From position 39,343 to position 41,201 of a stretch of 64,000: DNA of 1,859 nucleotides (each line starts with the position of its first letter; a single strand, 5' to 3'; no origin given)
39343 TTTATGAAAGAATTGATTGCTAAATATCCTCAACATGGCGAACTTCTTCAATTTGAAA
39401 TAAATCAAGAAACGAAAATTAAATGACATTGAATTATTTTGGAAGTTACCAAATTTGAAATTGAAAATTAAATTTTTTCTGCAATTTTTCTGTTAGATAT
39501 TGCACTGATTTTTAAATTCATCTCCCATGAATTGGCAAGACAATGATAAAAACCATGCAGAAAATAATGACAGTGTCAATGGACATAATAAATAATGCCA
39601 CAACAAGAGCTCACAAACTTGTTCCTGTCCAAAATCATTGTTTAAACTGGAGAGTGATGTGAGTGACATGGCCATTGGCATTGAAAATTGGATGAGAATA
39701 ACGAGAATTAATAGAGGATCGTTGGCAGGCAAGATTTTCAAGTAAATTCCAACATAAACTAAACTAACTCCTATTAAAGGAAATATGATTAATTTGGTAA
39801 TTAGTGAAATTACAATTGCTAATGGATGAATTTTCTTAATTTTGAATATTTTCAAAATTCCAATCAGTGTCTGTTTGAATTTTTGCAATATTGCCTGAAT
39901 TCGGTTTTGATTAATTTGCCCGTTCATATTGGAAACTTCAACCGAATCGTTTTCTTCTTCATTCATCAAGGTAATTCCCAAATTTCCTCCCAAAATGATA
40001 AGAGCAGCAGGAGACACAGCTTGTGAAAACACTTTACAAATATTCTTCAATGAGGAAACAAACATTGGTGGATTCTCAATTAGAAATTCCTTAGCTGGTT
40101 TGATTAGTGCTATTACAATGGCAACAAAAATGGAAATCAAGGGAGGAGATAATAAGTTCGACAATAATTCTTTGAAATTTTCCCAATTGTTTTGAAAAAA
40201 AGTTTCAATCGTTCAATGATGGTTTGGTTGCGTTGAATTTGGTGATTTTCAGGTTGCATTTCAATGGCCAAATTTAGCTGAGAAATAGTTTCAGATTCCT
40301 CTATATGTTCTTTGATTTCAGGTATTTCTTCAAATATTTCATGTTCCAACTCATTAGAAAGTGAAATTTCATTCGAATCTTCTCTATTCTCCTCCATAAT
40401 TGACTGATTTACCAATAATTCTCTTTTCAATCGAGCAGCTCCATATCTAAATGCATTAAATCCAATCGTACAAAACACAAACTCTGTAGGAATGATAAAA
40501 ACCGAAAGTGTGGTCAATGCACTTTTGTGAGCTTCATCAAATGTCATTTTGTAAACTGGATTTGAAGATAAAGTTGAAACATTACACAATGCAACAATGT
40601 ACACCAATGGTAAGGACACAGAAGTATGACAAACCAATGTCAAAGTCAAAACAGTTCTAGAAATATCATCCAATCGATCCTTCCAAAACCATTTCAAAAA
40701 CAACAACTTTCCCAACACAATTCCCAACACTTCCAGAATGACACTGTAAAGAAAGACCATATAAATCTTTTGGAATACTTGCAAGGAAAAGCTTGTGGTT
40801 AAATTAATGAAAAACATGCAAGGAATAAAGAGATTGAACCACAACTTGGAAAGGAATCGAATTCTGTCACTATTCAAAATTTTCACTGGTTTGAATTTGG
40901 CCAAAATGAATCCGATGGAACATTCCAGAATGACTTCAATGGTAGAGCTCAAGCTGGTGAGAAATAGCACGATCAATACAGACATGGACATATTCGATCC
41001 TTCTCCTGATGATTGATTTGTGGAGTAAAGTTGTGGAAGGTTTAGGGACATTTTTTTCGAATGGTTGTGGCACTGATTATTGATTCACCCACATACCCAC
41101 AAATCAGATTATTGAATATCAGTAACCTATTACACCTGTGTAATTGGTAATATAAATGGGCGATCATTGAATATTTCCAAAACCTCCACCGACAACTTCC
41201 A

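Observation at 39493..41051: Auxin-efflux-carrier-family transporter broken by a +/-1 frameshift at an A7 homopolymer (40195-40201)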

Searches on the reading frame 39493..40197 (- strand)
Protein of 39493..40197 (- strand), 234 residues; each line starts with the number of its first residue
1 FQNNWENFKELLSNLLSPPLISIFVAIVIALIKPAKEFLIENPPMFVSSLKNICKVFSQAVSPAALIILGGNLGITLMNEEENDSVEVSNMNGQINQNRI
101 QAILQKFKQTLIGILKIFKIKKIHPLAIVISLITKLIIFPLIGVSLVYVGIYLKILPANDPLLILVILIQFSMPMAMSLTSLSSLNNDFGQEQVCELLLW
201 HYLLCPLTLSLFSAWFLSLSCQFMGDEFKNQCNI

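Call 8: search_protein_families(library=pfam, proteins=[window:39493-40197:-], max_evalue=0.01)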
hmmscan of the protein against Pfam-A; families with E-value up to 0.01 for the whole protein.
window:39493-40197:- (234 aa): 1 family
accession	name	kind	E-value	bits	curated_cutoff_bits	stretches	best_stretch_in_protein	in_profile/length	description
PF03547.23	Mem_trans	-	3.4e-12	46.1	25.7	1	9-212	195-342/343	Membrane transport protein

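Call 19: list_cluster_members(proteins=[P0001, window:39496-40065:-, window:39496-40164:-, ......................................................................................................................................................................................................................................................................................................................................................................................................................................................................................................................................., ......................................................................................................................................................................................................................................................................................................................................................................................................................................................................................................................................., P0006])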
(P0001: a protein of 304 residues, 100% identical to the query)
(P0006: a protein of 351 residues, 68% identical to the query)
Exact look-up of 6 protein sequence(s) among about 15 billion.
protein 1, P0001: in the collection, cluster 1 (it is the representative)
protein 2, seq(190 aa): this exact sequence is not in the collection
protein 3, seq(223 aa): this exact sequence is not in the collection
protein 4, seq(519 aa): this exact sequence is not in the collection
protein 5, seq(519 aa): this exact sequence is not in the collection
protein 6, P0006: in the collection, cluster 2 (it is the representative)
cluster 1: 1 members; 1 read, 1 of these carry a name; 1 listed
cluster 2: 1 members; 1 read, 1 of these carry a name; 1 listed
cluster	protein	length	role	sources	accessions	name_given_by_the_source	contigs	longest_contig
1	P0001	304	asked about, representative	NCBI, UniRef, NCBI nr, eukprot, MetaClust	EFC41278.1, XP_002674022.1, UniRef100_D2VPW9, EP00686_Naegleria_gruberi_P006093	predicted protein [Naegleria gruberi] | Predicted protein n=1 Tax=Naegleria gruberi TaxID=5762 RepID=D2VPW9_NAEGR | uncharacterized protein NAEGRDRAFT_71014 [Naegleria gruberi]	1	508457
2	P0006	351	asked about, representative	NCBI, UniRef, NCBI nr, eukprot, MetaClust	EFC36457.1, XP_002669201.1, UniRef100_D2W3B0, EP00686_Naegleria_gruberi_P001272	predicted protein [Naegleria gruberi] | Predicted protein n=1 Tax=Naegleria gruberi TaxID=5762 RepID=D2W3B0_NAEGR | uncharacterized protein NAEGRDRAFT_75883 [Naegleria gruberi]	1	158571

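Call 47: search_protein_families(library=ncbifam, proteins=[window:39496-40197:-], max_evalue=0.01)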
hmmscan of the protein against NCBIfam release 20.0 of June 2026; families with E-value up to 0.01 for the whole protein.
window:39496-40197:- (234 aa): 0 families

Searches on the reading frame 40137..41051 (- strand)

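Call 8: search_protein_families(library=pfam, proteins=[window:40137-41051:-], max_evalue=0.01)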
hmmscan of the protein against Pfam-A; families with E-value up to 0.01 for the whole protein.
window:40137-41051:- (304 aa): 1 family
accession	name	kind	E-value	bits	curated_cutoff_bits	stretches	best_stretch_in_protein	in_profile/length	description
PF03547.23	Mem_trans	-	1.8e-11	43.7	25.7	1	36-235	5-183/343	Membrane transport protein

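Call 47: search_protein_families(library=ncbifam, proteins=[window:40140-41051:-], max_evalue=0.01)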
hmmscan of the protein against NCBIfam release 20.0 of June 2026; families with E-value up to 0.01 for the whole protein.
window:40140-41051:- (304 aa): 0 families
